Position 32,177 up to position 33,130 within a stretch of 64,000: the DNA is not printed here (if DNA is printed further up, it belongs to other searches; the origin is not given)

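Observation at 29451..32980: Orphan GspG-like pseudopilin translationally coupled to a membrane c-di-GMP enzyme: candidate pilin-gated signalling module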

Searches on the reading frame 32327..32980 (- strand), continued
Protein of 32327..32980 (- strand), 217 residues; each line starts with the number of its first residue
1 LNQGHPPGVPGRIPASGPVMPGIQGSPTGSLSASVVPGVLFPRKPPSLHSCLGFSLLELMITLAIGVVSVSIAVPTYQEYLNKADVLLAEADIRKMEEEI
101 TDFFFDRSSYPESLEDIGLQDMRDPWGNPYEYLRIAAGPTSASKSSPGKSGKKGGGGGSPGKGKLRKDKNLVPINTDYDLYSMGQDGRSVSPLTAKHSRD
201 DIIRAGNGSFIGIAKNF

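Call 78: get_annotated_region(hit=H1, flank=5000)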
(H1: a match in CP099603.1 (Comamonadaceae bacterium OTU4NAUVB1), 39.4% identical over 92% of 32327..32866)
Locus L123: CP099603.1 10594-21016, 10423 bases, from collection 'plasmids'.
description: Comamonadaceae bacterium OTU4NAUVB1 plasmid unnamed1, complete sequence
organism: Comamonadaceae bacterium OTU4NAUVB1 (NCBI taxid 2952996)
taxonomy: Bacteria; Pseudomonadota; Betaproteobacteria; Burkholderiales; Comamonadaceae; ; Comamonadaceae bacterium OTU4NAUVB1
host: -; source: Arabidopsis thaliana,pure culture,leaf; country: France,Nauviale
typing (MOB-suite, as given by PLSDB): non-mobilizable
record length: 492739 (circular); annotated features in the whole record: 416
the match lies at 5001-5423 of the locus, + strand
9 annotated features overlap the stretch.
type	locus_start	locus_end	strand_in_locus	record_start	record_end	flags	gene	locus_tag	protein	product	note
CDS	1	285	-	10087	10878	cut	-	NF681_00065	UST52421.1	TetR/AcrR family transcriptional regulator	-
CDS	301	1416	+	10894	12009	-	-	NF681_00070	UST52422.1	alcohol dehydrogenase catalytic domain-containing protein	-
CDS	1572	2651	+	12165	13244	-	-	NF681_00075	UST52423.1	alkene reductase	-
CDS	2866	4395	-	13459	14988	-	-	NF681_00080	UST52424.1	sensor domain-containing diguanylate cyclase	-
CDS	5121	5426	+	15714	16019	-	-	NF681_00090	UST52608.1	type II secretion system protein GspG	-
CDS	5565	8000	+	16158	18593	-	-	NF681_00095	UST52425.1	EAL domain-containing protein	-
CDS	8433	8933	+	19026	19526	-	-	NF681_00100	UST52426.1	hypothetical protein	-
CDS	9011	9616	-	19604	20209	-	-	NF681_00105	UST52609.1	carbonic anhydrase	-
CDS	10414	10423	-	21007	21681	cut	-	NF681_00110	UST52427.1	Crp/Fnr family transcriptional regulator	-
